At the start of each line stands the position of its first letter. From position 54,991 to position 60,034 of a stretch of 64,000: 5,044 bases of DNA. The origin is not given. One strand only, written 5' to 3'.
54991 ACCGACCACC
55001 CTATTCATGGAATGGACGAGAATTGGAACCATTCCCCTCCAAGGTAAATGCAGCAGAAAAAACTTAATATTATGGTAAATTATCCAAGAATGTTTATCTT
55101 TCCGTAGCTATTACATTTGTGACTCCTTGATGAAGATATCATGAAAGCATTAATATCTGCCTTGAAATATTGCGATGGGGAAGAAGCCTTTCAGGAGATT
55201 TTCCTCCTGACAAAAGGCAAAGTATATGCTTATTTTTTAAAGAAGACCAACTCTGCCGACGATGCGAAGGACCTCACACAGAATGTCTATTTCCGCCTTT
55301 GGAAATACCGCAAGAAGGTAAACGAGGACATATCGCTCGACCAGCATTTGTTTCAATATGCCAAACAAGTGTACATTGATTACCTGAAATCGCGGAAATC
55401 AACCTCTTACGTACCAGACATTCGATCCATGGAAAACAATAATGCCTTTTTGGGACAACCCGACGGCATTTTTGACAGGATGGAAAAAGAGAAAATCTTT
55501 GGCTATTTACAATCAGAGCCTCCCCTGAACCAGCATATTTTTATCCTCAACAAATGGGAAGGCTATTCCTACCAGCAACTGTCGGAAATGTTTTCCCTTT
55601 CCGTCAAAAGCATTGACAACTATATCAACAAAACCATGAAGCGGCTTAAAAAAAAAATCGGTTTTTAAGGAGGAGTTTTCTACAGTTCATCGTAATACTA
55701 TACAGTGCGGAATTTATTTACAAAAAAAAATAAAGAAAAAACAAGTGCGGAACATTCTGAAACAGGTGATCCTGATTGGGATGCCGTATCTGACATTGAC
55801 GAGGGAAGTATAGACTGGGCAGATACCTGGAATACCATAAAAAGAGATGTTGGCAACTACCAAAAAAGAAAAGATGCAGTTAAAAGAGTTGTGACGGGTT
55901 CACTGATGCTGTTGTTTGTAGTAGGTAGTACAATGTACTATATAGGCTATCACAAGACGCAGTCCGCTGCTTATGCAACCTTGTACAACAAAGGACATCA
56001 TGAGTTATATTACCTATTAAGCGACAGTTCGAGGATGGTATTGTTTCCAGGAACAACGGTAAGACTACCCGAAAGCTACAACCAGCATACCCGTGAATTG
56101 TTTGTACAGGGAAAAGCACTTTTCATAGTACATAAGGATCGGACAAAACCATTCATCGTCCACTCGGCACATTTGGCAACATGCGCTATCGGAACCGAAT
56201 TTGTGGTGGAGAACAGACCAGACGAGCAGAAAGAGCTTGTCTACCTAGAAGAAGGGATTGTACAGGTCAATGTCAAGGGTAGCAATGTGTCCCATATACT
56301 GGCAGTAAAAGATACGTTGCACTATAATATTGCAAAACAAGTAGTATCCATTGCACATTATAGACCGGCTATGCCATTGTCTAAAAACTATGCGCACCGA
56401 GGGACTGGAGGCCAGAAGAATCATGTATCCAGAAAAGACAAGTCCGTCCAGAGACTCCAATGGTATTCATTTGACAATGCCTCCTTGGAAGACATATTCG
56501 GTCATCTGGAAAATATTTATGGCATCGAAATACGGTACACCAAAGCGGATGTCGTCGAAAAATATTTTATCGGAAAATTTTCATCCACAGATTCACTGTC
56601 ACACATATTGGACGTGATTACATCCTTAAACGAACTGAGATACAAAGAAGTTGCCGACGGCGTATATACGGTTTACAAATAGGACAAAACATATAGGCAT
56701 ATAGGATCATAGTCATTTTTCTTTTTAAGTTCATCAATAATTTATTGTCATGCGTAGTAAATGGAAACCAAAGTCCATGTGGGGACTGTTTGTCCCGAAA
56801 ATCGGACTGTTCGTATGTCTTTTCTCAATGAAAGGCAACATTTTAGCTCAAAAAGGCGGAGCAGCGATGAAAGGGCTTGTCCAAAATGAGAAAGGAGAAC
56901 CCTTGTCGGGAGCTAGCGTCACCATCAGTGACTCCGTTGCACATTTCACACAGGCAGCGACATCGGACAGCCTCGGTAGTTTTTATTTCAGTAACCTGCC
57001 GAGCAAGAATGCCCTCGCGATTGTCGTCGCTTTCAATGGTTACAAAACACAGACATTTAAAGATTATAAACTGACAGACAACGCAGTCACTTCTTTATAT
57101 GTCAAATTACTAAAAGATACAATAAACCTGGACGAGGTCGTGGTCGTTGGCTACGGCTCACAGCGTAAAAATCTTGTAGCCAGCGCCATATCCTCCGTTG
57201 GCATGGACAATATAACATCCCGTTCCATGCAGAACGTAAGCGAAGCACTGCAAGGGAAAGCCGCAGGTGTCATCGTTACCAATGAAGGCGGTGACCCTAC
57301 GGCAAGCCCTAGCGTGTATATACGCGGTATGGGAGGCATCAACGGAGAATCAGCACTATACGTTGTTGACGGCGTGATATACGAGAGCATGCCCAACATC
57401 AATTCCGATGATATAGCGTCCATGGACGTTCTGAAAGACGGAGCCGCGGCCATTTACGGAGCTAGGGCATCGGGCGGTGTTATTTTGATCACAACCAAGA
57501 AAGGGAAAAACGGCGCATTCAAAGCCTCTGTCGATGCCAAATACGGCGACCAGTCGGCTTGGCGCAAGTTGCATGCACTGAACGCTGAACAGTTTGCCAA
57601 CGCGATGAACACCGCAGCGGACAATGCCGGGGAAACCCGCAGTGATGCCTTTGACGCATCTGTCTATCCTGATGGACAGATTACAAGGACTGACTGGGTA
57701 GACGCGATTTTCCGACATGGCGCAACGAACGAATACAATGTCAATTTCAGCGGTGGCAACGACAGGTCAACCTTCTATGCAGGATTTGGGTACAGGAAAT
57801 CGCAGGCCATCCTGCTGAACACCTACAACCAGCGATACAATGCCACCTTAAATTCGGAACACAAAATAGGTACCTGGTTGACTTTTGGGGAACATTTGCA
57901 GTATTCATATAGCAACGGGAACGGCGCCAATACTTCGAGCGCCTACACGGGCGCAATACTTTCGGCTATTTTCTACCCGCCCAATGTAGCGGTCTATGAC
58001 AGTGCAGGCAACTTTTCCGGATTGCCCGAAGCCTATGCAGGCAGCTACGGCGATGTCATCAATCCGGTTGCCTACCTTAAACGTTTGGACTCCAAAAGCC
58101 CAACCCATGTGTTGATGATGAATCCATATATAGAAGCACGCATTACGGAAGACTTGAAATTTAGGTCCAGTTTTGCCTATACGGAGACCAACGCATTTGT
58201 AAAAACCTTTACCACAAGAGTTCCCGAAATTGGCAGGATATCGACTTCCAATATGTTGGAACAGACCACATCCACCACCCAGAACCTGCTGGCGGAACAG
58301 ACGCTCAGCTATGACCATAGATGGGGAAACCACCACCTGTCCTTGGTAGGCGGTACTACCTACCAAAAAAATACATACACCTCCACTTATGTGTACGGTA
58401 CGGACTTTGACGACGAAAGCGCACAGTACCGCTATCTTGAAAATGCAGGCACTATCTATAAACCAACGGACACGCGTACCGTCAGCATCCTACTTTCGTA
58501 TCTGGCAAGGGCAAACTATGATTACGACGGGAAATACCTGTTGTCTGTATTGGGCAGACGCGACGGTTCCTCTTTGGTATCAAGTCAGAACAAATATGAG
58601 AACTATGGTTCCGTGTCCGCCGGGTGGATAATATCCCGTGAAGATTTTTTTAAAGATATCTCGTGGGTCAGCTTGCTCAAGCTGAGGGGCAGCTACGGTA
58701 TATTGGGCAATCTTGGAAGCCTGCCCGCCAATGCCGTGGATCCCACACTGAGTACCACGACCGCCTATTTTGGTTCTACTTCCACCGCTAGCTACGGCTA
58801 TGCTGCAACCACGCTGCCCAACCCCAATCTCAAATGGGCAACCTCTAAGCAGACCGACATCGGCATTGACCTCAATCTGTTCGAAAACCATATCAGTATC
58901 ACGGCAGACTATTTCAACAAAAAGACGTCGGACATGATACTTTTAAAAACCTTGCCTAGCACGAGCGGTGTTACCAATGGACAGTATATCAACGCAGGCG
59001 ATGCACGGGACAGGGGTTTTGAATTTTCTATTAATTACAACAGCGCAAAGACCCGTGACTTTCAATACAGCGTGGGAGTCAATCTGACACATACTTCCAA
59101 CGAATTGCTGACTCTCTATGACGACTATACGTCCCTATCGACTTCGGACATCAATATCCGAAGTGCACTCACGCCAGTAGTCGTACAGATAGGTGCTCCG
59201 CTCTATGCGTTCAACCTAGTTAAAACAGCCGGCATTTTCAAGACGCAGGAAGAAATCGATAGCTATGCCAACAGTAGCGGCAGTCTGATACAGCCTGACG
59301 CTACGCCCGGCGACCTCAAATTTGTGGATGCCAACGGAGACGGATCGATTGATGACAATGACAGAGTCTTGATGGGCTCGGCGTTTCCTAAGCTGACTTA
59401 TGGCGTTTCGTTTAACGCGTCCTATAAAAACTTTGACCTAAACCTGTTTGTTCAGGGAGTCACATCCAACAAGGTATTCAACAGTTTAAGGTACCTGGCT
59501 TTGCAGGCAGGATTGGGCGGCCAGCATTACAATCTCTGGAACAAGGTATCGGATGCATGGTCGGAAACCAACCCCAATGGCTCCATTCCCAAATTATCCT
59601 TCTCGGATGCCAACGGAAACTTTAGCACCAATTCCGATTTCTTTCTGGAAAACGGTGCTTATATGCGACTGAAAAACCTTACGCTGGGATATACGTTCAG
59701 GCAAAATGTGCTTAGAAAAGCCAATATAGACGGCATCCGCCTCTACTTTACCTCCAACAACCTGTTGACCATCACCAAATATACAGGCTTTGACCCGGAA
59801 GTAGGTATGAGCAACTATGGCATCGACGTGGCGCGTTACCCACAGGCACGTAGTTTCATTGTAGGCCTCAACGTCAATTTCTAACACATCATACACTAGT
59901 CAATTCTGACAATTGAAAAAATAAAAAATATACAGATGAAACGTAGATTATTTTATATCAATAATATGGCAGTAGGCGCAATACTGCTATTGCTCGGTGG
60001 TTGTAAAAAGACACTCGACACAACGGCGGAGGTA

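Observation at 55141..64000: ECF-controlled SusC/D locus pairing an alpha-N-acetylglucosaminidase with a phosphodiesterase and a phosphatase: candidate system for GlcNAc-inositol-phosphate conjugates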

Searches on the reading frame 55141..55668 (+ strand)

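Call 3: search_protein_families(library=pfam, proteins=[window:55141-55668:+], max_evalue=0.01)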
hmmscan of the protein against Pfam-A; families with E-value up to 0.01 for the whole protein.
window:55141-55668:+ (175 aa): 4 families
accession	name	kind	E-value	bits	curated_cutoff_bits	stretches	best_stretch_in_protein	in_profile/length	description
PF04542.20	Sigma70_r2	-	6.2e-08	32.8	24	1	26-87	7-70/71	Sigma-70 region 2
PF08281.18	Sigma70_r4_2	-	1.9e-07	31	25.7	1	127-169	12-54/54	Sigma-70, region 4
PF13613.12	HTH_Tnp_4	-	0.0047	17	27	1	140-172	18-50/53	Helix-turn-helix of DDE superfamily endonuclease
PF04545.22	Sigma70_r4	-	0.0061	16.5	24.1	1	127-171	6-50/50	Sigma-70, region 4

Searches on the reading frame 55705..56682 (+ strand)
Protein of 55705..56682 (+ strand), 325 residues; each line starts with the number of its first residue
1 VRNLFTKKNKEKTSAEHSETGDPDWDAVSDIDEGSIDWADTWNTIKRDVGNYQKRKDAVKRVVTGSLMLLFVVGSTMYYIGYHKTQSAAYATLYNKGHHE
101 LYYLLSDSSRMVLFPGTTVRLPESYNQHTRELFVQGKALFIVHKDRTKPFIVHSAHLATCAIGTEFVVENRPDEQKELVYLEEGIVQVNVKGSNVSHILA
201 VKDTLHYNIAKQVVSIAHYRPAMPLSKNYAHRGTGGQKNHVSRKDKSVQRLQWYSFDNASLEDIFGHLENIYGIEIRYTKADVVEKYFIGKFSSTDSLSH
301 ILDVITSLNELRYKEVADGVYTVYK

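Call 3: search_protein_families(library=pfam, proteins=[window:55705-56682:+], max_evalue=0.01)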
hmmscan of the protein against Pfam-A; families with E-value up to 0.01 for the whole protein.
window:55705-56682:+ (325 aa): 2 families
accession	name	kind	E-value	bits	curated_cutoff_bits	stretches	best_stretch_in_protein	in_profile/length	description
PF16344.10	FecR_C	-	2.5e-14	53.5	24.4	1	254-319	2-66/70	FecR, C-terminal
PF04773.18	FecR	-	9.4e-09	36.1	24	1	103-186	13-96/97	FecR protein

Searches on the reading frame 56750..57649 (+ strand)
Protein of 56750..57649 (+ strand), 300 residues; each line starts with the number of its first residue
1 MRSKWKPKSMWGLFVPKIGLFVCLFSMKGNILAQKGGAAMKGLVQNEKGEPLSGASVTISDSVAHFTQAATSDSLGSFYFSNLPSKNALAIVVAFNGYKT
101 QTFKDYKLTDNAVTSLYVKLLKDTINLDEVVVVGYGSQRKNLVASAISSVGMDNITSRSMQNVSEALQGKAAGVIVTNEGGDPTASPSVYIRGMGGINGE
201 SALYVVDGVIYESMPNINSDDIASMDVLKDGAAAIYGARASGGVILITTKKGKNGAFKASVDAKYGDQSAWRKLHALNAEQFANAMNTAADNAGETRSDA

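Call 83: search_protein_families(library=pfam, proteins=[window:56750-57649:+], max_evalue=0.001)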
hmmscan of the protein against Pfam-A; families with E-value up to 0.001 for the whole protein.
window:56750-57649:+ (300 aa): 3 families
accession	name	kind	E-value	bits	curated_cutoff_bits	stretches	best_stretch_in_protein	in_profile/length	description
PF07715.20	Plug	-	3.8e-18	66.4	23.9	1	143-244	5-107/107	TonB-dependent Receptor Plug Domain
PF13620.12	CarboxypepD_reg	-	1.9e-13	51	32.3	1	40-120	2-81/82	Carboxypeptidase regulatory-like domain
PF13715.12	CarbopepD_reg_2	-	6.9e-12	45.7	32.2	1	42-132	3-88/88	CarboxypepD_reg-like domain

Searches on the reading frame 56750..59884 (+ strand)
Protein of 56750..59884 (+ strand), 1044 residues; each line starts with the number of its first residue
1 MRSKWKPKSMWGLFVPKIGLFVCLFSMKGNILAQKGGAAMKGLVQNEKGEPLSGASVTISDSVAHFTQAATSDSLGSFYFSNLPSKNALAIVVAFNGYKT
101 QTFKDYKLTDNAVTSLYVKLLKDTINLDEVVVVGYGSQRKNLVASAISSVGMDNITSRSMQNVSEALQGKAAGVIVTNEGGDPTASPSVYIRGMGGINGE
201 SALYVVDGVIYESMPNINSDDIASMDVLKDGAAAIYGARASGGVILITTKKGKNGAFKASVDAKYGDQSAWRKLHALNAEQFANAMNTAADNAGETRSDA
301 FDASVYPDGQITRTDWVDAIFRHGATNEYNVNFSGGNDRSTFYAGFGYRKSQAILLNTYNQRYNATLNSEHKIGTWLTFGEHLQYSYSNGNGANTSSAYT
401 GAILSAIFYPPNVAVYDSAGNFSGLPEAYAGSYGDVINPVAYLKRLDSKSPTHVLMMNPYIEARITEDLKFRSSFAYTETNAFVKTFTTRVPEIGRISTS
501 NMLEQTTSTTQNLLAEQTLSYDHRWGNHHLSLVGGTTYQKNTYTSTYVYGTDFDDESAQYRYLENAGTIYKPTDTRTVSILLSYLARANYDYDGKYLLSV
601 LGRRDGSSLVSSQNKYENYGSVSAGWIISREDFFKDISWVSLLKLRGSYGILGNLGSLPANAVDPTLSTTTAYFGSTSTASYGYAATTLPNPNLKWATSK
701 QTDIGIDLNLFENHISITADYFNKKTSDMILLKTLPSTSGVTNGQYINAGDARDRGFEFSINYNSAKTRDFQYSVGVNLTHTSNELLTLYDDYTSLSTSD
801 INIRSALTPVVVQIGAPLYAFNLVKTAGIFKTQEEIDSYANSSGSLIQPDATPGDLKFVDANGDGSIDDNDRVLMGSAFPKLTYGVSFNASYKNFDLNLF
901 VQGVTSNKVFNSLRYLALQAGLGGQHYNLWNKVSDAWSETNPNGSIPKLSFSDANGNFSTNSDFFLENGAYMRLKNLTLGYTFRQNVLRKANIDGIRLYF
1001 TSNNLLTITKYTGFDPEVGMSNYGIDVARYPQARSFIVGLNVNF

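Call 3: search_protein_families(library=pfam, proteins=[window:56750-59884:+], max_evalue=0.01)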
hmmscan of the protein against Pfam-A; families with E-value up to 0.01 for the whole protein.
window:56750-59884:+ (1044 aa): 4 families
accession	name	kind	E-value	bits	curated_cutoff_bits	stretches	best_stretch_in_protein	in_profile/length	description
PF07715.20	Plug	-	1.5e-17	64.5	23.9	1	143-244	5-107/107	TonB-dependent Receptor Plug Domain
PF00593.30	TonB_dep_Rec_b-barrel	-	3.5e-15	57.3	27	1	432-1005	39-436/436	TonB dependent receptor-like, beta-barrel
PF13620.12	CarboxypepD_reg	-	8e-13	49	32.3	1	40-120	2-81/82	Carboxypeptidase regulatory-like domain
PF13715.12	CarbopepD_reg_2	-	3.7e-11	43.3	32.2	1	42-132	3-88/88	CarboxypepD_reg-like domain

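Call 17: search_protein_families(library=ncbifam, proteins=[window:56750-59884:+], max_evalue=0.01)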
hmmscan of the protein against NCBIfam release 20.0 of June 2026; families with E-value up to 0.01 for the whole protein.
window:56750-59884:+ (1044 aa): 3 families
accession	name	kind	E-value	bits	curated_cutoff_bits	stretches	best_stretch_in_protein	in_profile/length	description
TIGR04056.1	OMP_RagA_SusC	subfamily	4.5e-239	796.5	368.25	1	40-1044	3-981/981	SusC/RagA family TonB-linked outer membrane protein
TIGR04057.1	SusC_RagA_signa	signature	2.6e-13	49.5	46.2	1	221-250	1-31/31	SusC/RagA subfamily TonB-dependent outer membrane receptor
NF010048.1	PRK13524.1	subfamily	0.00028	19.5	493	1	217-260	143-185/744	FepA family TonB-dependent siderophore receptor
